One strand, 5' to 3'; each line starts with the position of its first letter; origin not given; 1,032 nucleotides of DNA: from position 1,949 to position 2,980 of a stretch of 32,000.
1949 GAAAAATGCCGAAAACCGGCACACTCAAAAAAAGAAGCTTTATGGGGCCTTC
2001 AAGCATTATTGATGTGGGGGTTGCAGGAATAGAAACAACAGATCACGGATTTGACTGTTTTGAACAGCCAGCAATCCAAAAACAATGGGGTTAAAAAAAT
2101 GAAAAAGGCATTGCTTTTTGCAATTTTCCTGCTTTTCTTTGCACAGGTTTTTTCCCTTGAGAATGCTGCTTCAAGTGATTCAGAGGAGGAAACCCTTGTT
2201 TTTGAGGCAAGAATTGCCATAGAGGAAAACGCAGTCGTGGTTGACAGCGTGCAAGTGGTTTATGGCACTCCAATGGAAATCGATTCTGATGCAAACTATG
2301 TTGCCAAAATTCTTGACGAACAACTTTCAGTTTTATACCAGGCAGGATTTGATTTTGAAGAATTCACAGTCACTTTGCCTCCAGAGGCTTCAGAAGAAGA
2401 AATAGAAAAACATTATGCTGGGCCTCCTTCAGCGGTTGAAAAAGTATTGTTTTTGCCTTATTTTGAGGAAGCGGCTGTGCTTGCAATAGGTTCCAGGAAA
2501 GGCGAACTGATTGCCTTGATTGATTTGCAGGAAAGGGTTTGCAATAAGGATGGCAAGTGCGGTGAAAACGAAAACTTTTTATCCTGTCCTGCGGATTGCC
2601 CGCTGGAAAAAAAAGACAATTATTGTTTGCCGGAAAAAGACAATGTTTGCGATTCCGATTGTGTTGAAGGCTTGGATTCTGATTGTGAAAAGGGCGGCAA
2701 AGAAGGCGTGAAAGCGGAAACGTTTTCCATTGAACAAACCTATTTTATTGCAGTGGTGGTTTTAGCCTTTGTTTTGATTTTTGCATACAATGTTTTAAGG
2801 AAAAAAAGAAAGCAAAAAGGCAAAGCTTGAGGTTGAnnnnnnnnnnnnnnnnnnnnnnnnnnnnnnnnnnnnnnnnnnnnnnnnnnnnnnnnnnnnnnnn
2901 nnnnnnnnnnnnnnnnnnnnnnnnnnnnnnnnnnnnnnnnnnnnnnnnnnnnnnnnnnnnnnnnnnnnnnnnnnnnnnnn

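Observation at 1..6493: Tandemly duplicated two-gene cassette: giant modular secreted HExxH protein plus small membrane-anchored 8-Cys partner (effector/immunity-like array)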

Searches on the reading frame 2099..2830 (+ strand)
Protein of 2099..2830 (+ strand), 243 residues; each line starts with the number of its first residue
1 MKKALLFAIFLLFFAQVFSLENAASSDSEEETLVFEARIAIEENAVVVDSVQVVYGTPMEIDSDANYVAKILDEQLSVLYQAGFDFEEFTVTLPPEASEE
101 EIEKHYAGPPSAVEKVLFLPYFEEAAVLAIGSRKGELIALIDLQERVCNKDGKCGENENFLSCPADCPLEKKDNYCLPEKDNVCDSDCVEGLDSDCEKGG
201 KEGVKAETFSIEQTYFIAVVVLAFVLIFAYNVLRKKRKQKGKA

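Call 3: search_protein_families(library=pfam, proteins=[window:2099-2830:+], max_evalue=1)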
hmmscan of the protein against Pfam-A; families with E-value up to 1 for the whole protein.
window:2099-2830:+ (243 aa): 1 family
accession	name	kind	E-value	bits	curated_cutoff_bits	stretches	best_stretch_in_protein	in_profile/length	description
PF02009.21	RIFIN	-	0.058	13.7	32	1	216-242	290-316/327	Rifin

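Call 10: find_encoding_contigs(protein=window:2099-2830:+, flank=10000, max_places=6)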
Protein window:2099-2830:+ (243 aa): no gene with exactly this product is on record in the collection.

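Call 40: search_protein_representatives(alignment_id=A3)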
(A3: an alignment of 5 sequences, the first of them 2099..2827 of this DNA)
Query: 5 sequences, 241 profile positions. Proteins with E-value up to 0.001 (for the whole library): 1458; up to 1e-10: 703; up to 1e-30: 17. The best 150 are listed.
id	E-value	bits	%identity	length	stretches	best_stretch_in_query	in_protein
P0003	1.9e-113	394.3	-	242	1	1-240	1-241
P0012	4.8e-58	212.8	-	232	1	3-239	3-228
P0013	8.4e-48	179.3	-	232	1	3-236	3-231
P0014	9.0e-48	179.2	-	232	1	1-238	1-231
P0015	2.5e-47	177.7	-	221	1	3-227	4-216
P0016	5.2e-43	163.6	-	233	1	7-236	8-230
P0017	1.7e-41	158.7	-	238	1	1-235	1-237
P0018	3.0e-41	157.8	-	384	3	109-196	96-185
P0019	3.8e-36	141.1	-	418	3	117-199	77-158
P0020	5.7e-35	137.3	-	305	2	118-204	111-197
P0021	2.2e-34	135.4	-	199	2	122-203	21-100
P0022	4.3e-33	131.2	-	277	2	1-197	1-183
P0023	4.3e-33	131.1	-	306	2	119-199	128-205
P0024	5.6e-33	130.8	-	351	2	1-197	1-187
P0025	9.7e-33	130.0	-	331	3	150-236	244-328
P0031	2.1e-29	119.1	-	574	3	120-199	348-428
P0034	6.8e-29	117.4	-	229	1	1-233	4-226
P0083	5.7e-23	98.0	-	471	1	117-234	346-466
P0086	8.3e-23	97.5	-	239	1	1-235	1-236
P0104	7.6e-22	94.3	-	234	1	1-234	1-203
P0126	5.4e-21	91.5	-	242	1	3-239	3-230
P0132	6.7e-21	91.2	-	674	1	116-236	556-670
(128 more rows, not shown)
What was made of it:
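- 1,458 representatives at E<=1e-3 and 703 at <=1e-10 (call 40).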

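Call 47: find_related_loci(query=A3, collection=genome_contigs, flank=6000)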
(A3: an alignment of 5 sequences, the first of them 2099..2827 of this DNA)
Query A3 (243 aa) in genome_contigs; peptide patterns used: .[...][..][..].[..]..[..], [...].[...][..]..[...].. (x = any residue, [..] = any of these).
61 stretches matched a pattern; 17 encode a relative of the query (tblastn E <= 1e-3); 17 distinct loci.
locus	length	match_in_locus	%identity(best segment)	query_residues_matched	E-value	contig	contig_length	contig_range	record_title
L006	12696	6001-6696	42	4-242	2e-59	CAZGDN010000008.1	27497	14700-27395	MAG TPA_asm: uncultured archaeon isolate SRP141559_co1_70 genome assembly, contig: NODE_713_length_27497_cov_19.549851,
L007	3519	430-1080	45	23-240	1e-57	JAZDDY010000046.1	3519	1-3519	MAG: Candidatus Iainarchaeum archaeon isolate MEGAHIT-group-0.114 k141_365389, whole genome shotgun sequence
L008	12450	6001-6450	34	44-205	3e-20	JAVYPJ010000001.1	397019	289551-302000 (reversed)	MAG: Candidatus Aenigmatarchaeota archaeon isolate DRTY-1_201808_bins_47 DRTY-1_201808_bins_47_scaffold_1, whole genome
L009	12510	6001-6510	30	1-196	5e-19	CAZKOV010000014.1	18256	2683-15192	MAG TPA_asm: uncultured archaeon isolate SRP214966_co4_43 genome assembly, contig: NODE_2616_length_18256_cov_5.138839,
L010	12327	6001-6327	38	119-238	7e-18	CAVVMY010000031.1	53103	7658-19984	MAG: Candidatus Altiarchaeales archaeon isolate MFD04492.bin.2.19 genome assembly, contig: contig_96372, whole genome sh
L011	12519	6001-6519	30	1-197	6e-15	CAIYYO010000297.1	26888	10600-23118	MAG: Euryarchaeota archaeon isolate AlinenSedimentsD2_bin-1345 genome assembly, contig: bin-1345:297/321, whole genome s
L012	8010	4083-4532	31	52-198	4e-13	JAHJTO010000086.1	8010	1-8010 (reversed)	MAG: Nanoarchaeota archaeon isolate OS_PC_MetaG.mb.56 OS_PC_MetaG.mb.56_k141_780633, whole genome shotgun sequence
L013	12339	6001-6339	32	101-208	3e-13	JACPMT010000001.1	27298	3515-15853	MAG: Candidatus Woesearchaeota archaeon isolate NC_groundwater_556_Ag_S-0.1um_39_10 S35_SO-1_scaffold_30274, whole genom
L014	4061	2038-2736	24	10-236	3e-12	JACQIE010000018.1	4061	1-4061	MAG: Candidatus Aenigmatarchaeota archaeon isolate NC_groundwater_1117_Ag_S-0.1um_51_28 S_p1_S3_coassembly_k141_370388,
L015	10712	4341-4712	33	72-197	5e-12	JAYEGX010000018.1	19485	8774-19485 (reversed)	MAG: Candidatus Altiarchaeota archaeon isolate MAG234 MAG234_18, whole genome shotgun sequence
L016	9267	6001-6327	27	119-237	1e-11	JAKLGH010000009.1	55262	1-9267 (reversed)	MAG: Patescibacteria group bacterium isolate RA.bin35 RA.bin35_9, whole genome shotgun sequence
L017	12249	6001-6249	31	113-196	4e-10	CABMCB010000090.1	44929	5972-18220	uncultured archaeon isolate LFW-28 genome assembly, contig: LFW28_87, whole genome shotgun sequence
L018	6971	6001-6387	39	147-239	2e-9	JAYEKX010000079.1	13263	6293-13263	MAG: Candidatus Altiarchaeota archaeon isolate MAG126 MAG126_79, whole genome shotgun sequence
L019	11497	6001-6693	48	144-215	2e-9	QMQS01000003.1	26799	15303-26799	MAG: Candidatus Woesearchaeota archaeon isolate B29_G15 B29_Guay15_scaffold_00154, whole genome shotgun sequence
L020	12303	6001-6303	51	147-196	6e-8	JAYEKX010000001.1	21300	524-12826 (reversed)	MAG: Candidatus Altiarchaeota archaeon isolate MAG126 MAG126_1, whole genome shotgun sequence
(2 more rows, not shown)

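Call 51: search_protein_families(library=pfam, proteins=[L008:4499-5893:+, L009:4472-6004:+, L010:3645-5681:+, L011:4521-5990:+, L012:2865-4619:+, L014:1-2010:+, L016:4211-5539:+, L006:2457-5978:+, L016:6523-9171:+], max_evalue=0.1)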
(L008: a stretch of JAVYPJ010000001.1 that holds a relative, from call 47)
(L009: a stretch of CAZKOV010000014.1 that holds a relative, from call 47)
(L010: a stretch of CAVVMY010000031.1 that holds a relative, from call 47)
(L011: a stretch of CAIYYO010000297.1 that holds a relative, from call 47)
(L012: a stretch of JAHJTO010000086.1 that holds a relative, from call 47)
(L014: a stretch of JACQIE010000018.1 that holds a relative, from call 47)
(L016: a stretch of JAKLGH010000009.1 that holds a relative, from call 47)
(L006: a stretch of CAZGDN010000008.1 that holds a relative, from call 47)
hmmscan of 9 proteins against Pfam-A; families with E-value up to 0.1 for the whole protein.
L008:4499-5893:+ (464 aa): 2 families
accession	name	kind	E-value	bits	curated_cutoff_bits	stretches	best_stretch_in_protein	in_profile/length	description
PF09471.16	Peptidase_M64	-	0.00048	19.8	26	1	322-375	108-163/302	IgA Peptidase M64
PF13688.12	Reprolysin_5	-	0.033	14.9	27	1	334-385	113-164/196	Metallo-peptidase family M12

L009:4472-6004:+ (510 aa): 0 families

L010:3645-5681:+ (678 aa): 2 families
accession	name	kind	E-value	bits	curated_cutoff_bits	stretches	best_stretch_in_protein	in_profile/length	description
PF09471.16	Peptidase_M64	-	6.5e-05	22.7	26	1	530-589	108-163/302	IgA Peptidase M64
PF01433.26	Peptidase_M1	-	0.092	12.8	27.7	0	554-581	52-79/218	Peptidase family M1 domain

L011:4521-5990:+ (489 aa): 6 families
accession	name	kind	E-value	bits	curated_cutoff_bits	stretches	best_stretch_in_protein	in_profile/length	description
PF18911.6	PKD_4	-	1.6e-17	63.7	27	1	140-211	13-83/85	PKD domain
PF00801.26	PKD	-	3.2e-11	43.5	23.5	1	142-202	12-72/80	PKD domain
PF13688.12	Reprolysin_5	-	0.00037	21.2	27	1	320-470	92-192/196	Metallo-peptidase family M12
PF18895.5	T4SS_pilin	-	0.0065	17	26.6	1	37-91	7-62/71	Type IV secretion system pilin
PF09471.16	Peptidase_M64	-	0.073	12.7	26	0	351-404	109-163/302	IgA Peptidase M64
PF15183.11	MRAP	-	0.095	13.1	27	0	43-84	38-80/89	Melanocortin-2 receptor accessory protein family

L012:2865-4619:+ (584 aa): 2 families
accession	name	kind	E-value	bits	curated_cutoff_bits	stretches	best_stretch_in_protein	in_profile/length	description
PF09471.16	Peptidase_M64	-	1.1e-17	64.6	26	3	155-219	1-61/302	IgA Peptidase M64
PF00413.30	Peptidase_M10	-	0.015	15.6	24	1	275-293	103-121/159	Matrixin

L014:1-2010:+ (669 aa): 2 families
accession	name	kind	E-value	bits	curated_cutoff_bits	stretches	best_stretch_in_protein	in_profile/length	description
PF09471.16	Peptidase_M64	-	0.0023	17.6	26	0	284-458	39-204/302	IgA Peptidase M64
PF15418.12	DUF4625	-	0.082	13.6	27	0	123-228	10-130/131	Domain of unknown function (DUF4625)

L016:4211-5539:+ (442 aa): 5 families
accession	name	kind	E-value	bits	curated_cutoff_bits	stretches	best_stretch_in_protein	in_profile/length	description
PF09471.16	Peptidase_M64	-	1.4e-09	37.9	26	2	307-373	100-166/302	IgA Peptidase M64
PF19077.6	Big_13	-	3.8e-05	24.5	27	1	74-106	70-101/102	Bacterial Ig-like domain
PF15418.12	DUF4625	-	0.00078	20.2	27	0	109-211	8-124/131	Domain of unknown function (DUF4625)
PF12245.14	Big_3_2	-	0.001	19.7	23.3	0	61-106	76-121/122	Bacterial Ig-like domain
PF07495.19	Y_Y_Y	-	0.018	15.3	26.6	0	80-105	39-64/65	Y_Y_Y domain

L006:2457-5978:+ (1173 aa): 2 families
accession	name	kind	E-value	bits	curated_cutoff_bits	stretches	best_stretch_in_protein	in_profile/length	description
PF02412.23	TSP_3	-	0.0083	16.2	25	1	835-851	15-31/36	Thrombospondin type 3 repeat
PF11031.13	Phage_holin_T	-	0.065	13.1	22.2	0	865-916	61-112/233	Bacteriophage T holin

L016:6523-9171:+ (882 aa): 3 families
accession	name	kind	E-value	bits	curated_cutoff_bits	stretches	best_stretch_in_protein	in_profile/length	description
PF19077.6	Big_13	-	0.00025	21.9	27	1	494-544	51-100/102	Bacterial Ig-like domain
PF13313.11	DUF4082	-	0.056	13.8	28.4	0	77-153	14-97/143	Domain of unknown function (DUF4082)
PF24384.1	Ig_TMM62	-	0.092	12.9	27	0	573-651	37-118/128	TMEM62 Ig-like domain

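Call 53: predict_structure(alignment_id=A3)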
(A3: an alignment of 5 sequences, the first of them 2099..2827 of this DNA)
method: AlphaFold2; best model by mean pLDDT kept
length: 243 residues; sequences in the alignment: 5
mean_pLDDT: 60.9   pTM: 0.45
mean pLDDT of the five models: 60.9, 58.8, 48.2, 45.6, 42.0
residues with pLDDT >= 90: 7; 70-90: 92; 50-70: 55; < 50: 89
segments of 3 or more residues with pLDDT < 50: 21-28, 88-93, 103-111, 148-210
pLDDT, mean of each block of 10 residues (from residue 1): 70 63 48 74 69 72 86 89 69 52 44 71 83 80 60 36 35 33 36 36 35 68 87 72 49
secondary structure, 60 per line:
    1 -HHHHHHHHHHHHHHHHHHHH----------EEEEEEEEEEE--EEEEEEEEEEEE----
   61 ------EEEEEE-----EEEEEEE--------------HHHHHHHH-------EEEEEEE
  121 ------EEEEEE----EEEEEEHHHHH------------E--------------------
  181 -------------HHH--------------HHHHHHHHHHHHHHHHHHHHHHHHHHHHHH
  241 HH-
elements in order: H2-21 E32-42 E45-56 E67-72 E78-84 H99-106 E114-120 E127-132 E137-142 H143-147 H211-242
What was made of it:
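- The AF2 model shows a beta-sandwich with pLDDT 70-89 plus a TM helix (call 53).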

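Call 59: fold_search(model_id=the predicted structure, library=pdb)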
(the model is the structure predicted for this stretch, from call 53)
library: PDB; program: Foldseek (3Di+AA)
matches with E <= 10: 216; with E <= 0.001: 0
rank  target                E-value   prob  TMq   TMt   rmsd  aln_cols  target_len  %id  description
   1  4zjh                  2.5e-01  0.80  0.19  0.21  11.9       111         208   14  Crystal structure of native alpha-2-macroglobulin from Escherichia coli spanning domains NIE-MG1. (released 2015-06-10)
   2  5icu                  4.4e-01  0.28  0.15  0.32  10.5        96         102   14  The crystal structure of CopC from Methylosinus trichosporium OB3b (released 2016-04-06)
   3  6jz2_A                4.6e-01  0.21  0.16  0.08  14.0       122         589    8  b-glucuronidase from Ruminococcus gnavus in complex with uronic isofagomine at 1.3 Angstroms resolution (released 2020-06-10)
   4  6jz7_A                6.2e-01  0.20  0.16  0.08  13.9       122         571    9  b-glucuronidase from Ruminococcus gnavus in complex with N1-substituted uronic isofagomine (released 2020-06-10)
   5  4zjg                  6.5e-01  0.54  0.19  0.15  11.9       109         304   15  Crystal structure of native alpha-2-macroglobulin from Escherichia coli spanning domains MG0-NIE-MG1. (released 2015-06-10)
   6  6jz5_A                6.5e-01  0.18  0.16  0.08  14.0       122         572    9  b-glucuronidase from Ruminococcus gnavus in complex with D-glucuronic acid (released 2020-06-10)
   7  6jz3_B                6.5e-01  0.18  0.16  0.08  14.0       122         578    9  b-glucuronidase from Ruminococcus gnavus in complex with uronic deoxynojirimycin (released 2020-05-13)
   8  5a42                  6.9e-01  0.41  0.18  0.03  12.2       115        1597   13  Cryo-EM single particle 3D reconstruction of the native conformation of E. coli alpha-2-macroglobulin (ECAM) (released 2015-07-29)
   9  6jz4_A                7.8e-01  0.16  0.16  0.08  14.0       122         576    8  b-glucuronidase from Ruminococcus gnavus in complex with D-glucaro-d-lactam (released 2020-06-03)
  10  6jz3_A                8.2e-01  0.16  0.16  0.08  14.0       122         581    9  b-glucuronidase from Ruminococcus gnavus in complex with uronic deoxynojirimycin (released 2020-05-13)
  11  5z19_D                8.2e-01  0.16  0.16  0.08  14.0       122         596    9  The crystal structure of Ruminococcus gnavus beta-glucuronidase in complex with uronic isofagomine (released 2018-12-12)
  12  5z19_B                8.2e-01  0.15  0.15  0.07  14.4       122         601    9  The crystal structure of Ruminococcus gnavus beta-glucuronidase in complex with uronic isofagomine (released 2018-12-12)
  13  6jz8_A                9.2e-01  0.15  0.16  0.08  14.0       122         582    9  b-glucuronidase from Ruminococcus gnavus in complex with D-glucaro 1,5-lactone (released 2020-06-10)
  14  5c71_A                9.2e-01  0.11  0.15  0.08  14.6       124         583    9  The structure of Aspergillus oryzae a-glucuronidase complexed with glycyrrhetinic acid monoglucuronide (released 2016-06-29)
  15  6jz1_A                9.8e-01  0.15  0.16  0.08  14.0       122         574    9  Apo structure of b-glucuronidase from Ruminococcus gnavus at 1.7 Angstrom resolution (released 2020-06-03)
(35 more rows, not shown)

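Call 60: find_encoding_contigs(protein=P0013, flank=6000, max_places=3)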
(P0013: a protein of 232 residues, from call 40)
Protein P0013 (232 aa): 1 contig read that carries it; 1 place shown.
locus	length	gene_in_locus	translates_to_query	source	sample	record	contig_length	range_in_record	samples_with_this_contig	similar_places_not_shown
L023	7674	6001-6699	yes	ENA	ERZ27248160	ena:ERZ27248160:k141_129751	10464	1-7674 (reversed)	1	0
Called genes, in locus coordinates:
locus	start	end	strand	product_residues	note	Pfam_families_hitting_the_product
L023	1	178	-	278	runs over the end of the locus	PF04414:tRNA_deacylase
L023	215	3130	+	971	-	PF00092:VWA (faint), PF00362:Integrin_beta (faint), PF13519:VWA_2 (faint)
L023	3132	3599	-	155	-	-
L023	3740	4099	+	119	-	-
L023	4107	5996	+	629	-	-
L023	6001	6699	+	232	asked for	-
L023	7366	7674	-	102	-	?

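Call 61: find_encoding_contigs(protein=P0034, flank=6000, max_places=3)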
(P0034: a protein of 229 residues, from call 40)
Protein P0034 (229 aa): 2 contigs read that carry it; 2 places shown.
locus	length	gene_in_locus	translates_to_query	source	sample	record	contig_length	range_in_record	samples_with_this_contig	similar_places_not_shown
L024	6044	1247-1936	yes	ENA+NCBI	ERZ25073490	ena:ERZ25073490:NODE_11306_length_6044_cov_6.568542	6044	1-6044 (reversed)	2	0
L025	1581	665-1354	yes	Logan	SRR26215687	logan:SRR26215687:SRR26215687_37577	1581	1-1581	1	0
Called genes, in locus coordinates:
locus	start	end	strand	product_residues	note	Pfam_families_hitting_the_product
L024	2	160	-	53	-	?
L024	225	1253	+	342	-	-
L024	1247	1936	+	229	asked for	-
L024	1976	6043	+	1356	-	?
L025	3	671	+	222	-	?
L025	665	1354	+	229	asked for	-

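Call 62: find_encoding_contigs(protein=P0086, flank=6000, max_places=3)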
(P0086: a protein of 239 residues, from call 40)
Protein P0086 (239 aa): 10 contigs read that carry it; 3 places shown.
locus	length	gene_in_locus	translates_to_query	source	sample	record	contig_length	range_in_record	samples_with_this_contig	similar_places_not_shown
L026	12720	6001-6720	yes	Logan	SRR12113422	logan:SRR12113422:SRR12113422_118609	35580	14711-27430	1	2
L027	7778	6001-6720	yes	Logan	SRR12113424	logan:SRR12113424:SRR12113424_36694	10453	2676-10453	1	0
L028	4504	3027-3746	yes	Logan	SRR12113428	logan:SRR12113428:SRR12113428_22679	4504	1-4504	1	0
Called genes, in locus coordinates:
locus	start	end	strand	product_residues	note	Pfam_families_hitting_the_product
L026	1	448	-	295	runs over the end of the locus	-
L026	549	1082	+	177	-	-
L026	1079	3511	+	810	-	-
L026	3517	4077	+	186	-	-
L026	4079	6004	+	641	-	PF09471:Peptidase_M64 (faint)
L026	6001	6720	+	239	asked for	-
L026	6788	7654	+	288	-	-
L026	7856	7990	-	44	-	-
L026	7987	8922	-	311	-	PF12666:PrgI (faint), PF26593:TraC-like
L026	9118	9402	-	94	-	-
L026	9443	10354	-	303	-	-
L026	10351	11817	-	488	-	PF26589:DUF8186 (weak)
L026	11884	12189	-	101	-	PF04956:TrbC, PF18895:T4SS_pilin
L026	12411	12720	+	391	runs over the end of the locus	PF13432:TPR_16 (weak), PF07719:TPR_2 (faint), PF13431:TPR_17 (faint), PF00515:TPR_1 (weak)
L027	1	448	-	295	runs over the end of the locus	-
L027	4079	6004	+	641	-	PF09471:Peptidase_M64 (faint)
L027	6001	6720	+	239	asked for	-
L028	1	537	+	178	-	?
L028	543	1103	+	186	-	-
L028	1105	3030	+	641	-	PF09471:Peptidase_M64 (faint)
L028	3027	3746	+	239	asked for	-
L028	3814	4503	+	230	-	?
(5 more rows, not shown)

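Call 63: find_encoding_contigs(protein=P0126, flank=6000, max_places=3)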
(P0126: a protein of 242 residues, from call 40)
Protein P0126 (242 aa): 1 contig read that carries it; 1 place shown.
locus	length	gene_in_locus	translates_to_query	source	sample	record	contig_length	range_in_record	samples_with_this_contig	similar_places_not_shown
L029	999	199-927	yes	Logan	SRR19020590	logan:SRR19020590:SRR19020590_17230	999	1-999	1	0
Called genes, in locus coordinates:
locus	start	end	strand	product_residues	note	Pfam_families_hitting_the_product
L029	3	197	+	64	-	?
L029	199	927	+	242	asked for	-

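Call 64: find_encoding_contigs(protein=P0104, flank=6000, max_places=3)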
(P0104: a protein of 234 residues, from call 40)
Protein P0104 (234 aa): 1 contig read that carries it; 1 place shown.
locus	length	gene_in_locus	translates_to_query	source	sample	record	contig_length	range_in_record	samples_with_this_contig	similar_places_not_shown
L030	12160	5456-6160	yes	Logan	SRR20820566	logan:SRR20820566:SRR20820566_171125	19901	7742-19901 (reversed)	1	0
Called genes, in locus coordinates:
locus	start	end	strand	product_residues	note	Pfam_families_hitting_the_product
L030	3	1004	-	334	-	?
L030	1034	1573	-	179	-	-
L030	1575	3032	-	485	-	-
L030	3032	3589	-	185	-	-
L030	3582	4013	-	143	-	-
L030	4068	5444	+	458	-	-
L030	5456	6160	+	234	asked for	-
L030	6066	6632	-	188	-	-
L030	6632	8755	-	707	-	PF00482:T2SSF (faint)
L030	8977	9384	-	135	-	PF18894:PhageMetallopep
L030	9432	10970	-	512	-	PF00082:Peptidase_S8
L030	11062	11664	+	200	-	PF03946:Ribosomal_L11_N, PF00298:Ribosomal_L11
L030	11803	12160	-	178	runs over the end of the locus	-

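Call 66: search_protein_families(library=pfam, alignment_id=A6, max_evalue=1)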
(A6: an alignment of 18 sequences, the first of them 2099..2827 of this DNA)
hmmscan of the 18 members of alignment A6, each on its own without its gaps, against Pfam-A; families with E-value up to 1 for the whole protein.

A. member 1, window:2099-2827:+ (243 aa): 1 family
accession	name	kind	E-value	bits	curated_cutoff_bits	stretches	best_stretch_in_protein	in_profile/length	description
PF02009.21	RIFIN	-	0.058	13.7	32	1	216-242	290-316/327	Rifin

B. families by the number of members that match (of 18 scanned): 26 families (the first 25 are shown)
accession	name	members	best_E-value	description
PF00746.26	Gram_pos_anchor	3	2.8e-05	LPXTG cell wall anchor motif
PF14283.11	CD1107-like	3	0.0059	Mobile element protein CD1107-like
PF16683.11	TGase_elicitor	2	0.015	Transglutaminase elicitor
PF12225.13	DUF5981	1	0.01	Methylene-tetrahydrofolate reductase C terminal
PF11694.13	DUF3290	1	0.018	Protein of unknown function (DUF3290)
PF10717.14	ODV-E18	1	0.024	Occlusion-derived virus envelope protein ODV-E18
PF16080.10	Phage_holin_2_3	1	0.026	Bacteriophage holin family HP1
PF07584.16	BatA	1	0.03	Aerotolerance regulator N-terminal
PF09253.15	Ole_e_6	1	0.043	Pollen allergen Ole e 6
PF11044.13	TMEMspv1-c74-12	1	0.048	Plectrovirus spv1-c74 ORF 12 transmembrane protein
PF02009.21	RIFIN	1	0.058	Rifin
PF24358.1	ABCC10_N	1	0.074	ABCC10 N-terminal domain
PF14251.12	PterinBD-DUF4346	1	0.1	PterinBD-DUF4346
PF12911.12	OppC_N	1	0.12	N-terminal TM domain of oligopeptide transport permease C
PF14059.11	DUF4251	1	0.16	Domain of unknown function (DUF4251)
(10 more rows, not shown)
